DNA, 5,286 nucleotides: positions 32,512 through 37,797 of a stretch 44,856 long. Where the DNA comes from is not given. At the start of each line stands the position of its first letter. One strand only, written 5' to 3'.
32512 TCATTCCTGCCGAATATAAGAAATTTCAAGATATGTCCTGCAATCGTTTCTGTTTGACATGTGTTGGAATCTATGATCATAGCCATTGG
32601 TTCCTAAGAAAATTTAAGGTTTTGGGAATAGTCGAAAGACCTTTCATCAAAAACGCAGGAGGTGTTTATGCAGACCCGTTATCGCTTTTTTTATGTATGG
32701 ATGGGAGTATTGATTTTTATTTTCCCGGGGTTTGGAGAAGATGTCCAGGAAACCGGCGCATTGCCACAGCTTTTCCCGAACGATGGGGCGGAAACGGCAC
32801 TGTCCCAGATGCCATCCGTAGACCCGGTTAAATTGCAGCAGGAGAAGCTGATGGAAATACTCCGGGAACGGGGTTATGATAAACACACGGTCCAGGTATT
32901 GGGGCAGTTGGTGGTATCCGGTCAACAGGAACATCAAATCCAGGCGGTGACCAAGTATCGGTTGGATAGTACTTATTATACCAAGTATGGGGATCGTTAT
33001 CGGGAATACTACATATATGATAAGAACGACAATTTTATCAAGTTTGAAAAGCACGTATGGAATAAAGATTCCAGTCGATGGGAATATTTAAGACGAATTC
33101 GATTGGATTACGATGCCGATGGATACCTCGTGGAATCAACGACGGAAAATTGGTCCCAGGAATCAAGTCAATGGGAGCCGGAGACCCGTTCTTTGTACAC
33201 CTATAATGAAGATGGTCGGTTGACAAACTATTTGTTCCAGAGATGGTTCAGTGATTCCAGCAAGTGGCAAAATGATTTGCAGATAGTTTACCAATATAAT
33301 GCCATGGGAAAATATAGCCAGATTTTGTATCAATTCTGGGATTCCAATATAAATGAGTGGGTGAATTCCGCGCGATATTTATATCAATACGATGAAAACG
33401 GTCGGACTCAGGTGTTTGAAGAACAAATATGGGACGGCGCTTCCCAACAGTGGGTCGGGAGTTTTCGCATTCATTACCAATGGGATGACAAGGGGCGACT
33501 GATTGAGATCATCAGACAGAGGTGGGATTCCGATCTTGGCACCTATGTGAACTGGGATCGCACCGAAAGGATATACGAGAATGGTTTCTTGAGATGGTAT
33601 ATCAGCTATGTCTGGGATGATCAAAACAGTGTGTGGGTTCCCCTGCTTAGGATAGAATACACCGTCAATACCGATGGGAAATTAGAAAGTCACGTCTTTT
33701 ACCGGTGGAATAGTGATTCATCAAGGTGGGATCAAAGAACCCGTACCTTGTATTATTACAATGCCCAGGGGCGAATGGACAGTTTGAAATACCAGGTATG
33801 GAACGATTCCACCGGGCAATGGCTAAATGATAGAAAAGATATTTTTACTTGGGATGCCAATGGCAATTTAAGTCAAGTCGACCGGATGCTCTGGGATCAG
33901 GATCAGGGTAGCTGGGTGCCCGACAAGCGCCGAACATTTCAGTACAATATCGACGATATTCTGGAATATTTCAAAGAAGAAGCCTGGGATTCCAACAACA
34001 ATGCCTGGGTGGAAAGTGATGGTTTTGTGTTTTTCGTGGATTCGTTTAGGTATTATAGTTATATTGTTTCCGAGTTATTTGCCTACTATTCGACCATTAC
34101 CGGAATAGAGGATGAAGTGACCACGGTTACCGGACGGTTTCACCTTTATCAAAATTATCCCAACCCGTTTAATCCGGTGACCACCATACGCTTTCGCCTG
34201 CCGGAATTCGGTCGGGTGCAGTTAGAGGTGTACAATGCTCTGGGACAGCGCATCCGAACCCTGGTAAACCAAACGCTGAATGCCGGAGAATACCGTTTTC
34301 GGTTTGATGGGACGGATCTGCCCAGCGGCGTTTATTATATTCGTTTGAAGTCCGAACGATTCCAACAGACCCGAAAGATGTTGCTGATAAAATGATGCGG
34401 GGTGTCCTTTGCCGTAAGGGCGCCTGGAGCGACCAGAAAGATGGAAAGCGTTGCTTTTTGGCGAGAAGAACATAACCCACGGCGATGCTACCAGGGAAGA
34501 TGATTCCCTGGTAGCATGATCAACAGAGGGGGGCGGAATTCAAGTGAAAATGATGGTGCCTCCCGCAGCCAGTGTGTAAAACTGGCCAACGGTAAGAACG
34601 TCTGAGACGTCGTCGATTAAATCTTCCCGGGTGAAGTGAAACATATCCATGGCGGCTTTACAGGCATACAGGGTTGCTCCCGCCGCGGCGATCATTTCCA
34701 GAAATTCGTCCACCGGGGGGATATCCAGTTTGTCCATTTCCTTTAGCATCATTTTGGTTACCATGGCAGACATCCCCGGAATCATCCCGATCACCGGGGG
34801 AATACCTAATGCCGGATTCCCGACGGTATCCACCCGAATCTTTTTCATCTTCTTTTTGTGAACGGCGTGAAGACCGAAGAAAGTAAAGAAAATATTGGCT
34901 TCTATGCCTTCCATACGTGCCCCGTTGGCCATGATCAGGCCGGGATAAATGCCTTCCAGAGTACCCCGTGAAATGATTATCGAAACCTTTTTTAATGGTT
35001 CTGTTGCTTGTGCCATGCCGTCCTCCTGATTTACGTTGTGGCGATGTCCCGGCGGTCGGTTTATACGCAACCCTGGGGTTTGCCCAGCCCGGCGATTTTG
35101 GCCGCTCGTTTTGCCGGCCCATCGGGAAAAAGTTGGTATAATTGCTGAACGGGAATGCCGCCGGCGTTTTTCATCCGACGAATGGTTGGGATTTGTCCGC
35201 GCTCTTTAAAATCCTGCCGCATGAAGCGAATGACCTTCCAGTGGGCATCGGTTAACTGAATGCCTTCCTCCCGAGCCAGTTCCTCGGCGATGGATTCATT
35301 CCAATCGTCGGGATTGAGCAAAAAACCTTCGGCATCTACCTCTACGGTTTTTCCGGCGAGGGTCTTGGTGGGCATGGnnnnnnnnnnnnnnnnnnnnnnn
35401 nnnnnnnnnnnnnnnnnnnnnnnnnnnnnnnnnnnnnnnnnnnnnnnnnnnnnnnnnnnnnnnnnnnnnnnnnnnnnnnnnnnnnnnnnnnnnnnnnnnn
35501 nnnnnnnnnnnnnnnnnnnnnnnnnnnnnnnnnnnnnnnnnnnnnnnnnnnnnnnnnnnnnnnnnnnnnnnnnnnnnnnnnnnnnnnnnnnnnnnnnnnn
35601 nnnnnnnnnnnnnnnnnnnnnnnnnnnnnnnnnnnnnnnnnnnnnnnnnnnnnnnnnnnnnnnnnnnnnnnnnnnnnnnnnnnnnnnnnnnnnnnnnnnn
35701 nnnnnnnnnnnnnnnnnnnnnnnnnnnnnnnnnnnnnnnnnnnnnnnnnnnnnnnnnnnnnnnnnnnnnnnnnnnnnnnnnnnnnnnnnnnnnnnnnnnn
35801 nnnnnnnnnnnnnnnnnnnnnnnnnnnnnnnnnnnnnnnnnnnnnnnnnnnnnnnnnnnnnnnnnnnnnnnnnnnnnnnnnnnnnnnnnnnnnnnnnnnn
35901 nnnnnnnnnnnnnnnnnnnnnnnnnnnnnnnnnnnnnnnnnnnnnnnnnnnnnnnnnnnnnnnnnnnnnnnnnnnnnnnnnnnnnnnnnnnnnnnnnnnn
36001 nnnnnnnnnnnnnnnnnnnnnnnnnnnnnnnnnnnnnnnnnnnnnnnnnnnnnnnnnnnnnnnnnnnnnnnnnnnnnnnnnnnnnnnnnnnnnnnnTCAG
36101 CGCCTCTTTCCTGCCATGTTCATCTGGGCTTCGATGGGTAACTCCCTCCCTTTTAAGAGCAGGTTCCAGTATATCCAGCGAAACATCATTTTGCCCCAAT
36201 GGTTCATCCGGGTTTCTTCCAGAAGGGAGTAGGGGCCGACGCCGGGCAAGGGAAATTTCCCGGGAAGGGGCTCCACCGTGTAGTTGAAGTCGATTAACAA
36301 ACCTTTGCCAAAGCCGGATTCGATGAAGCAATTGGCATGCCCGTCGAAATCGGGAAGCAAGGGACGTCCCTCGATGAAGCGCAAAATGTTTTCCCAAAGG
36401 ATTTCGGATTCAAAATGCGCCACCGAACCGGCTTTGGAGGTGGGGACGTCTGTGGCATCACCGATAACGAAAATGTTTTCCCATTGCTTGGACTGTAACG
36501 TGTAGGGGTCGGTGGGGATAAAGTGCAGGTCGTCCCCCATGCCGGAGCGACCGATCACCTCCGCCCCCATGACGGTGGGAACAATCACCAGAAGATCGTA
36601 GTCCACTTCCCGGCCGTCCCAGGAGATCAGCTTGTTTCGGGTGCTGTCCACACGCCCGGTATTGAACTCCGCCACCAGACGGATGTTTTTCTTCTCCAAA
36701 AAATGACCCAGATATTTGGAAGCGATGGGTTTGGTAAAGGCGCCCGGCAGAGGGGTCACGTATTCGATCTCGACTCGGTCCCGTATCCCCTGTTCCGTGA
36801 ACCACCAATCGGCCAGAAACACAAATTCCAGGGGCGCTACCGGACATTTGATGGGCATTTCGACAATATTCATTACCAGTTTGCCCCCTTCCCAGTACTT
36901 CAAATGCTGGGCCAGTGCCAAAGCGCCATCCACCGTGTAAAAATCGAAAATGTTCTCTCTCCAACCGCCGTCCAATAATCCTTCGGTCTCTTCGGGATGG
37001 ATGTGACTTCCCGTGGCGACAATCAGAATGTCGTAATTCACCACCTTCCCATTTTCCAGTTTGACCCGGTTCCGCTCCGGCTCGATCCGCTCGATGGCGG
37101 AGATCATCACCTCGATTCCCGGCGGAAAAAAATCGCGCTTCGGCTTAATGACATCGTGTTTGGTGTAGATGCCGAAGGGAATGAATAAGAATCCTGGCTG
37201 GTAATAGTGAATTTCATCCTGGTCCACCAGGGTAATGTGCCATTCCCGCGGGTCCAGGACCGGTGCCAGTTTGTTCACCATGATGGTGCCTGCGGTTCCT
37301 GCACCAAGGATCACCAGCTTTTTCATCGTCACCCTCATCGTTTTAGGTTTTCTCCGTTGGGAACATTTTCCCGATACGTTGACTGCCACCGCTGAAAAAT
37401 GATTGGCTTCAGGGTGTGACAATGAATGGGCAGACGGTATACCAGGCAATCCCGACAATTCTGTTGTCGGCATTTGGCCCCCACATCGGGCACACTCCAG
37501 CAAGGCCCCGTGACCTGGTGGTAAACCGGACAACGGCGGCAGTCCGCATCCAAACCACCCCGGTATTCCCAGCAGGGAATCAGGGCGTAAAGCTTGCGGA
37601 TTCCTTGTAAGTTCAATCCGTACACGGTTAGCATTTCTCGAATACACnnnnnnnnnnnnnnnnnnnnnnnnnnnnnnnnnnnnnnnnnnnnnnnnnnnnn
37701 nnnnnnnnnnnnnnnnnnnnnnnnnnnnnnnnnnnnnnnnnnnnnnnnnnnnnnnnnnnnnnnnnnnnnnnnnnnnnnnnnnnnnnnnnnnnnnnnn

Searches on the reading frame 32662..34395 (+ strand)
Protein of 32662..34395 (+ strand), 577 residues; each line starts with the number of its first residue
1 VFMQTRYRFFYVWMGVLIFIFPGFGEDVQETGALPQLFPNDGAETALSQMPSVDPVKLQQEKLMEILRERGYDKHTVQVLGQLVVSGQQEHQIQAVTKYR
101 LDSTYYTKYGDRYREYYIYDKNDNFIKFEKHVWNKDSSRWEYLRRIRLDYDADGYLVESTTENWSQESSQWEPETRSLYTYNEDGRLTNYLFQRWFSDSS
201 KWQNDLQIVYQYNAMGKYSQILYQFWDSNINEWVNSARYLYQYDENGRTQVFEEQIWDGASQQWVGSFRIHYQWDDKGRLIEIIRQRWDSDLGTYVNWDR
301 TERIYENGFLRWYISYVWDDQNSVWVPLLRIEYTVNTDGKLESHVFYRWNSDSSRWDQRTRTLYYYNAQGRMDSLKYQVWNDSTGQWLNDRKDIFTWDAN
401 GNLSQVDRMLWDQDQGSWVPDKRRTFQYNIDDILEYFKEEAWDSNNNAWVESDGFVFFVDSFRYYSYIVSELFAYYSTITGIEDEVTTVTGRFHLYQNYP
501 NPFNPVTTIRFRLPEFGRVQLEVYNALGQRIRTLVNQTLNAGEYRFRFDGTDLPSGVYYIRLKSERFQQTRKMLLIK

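Call 66: search_protein_families(library=pfam, proteins=[window:32662-34395:+], max_evalue=0.001)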
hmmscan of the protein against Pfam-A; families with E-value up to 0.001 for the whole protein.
window:32662-34395:+ (577 aa): 4 families
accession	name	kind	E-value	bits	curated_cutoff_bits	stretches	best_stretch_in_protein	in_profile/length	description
PF12930.12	DUF3836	-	2.5e-19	69.9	25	3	235-298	58-119/127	Family of unknown function (DUF3836)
PF18962.6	Por_Secre_tail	-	1.7e-10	41.5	27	1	499-573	2-73/75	Secretion system C-terminal sorting domain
PF13860.13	FlgD_ig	-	2.7e-06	27.7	27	1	517-564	23-75/79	FlgD Ig-like domain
PF05593.20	RHS_repeat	-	0.00019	22.2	22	0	169-188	9-29/38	RHS Repeat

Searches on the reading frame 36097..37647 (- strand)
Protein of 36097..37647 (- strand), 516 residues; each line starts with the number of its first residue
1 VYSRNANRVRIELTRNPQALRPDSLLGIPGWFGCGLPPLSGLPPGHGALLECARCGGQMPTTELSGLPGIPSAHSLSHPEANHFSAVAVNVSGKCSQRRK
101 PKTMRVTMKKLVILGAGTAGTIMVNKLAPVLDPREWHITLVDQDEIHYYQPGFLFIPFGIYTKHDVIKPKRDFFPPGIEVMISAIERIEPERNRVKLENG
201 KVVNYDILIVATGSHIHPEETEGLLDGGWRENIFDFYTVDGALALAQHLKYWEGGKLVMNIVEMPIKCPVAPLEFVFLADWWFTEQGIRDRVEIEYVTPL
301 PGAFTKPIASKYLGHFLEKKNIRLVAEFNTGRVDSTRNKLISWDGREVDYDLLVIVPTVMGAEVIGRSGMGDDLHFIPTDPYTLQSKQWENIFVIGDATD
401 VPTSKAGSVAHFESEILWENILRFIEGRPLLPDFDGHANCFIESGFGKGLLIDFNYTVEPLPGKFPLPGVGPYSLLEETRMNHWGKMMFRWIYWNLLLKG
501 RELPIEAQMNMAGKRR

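Call 66: search_protein_families(library=pfam, proteins=[window:36097-37647:-], max_evalue=0.001)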
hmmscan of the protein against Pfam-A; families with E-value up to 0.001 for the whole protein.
window:36097-37647:- (516 aa): 1 family
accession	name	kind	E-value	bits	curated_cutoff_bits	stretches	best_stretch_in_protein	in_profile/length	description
PF07992.20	Pyr_redox_2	-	2e-12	47.6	26.1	1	110-245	2-136/291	Pyridine nucleotide-disulphide oxidoreductase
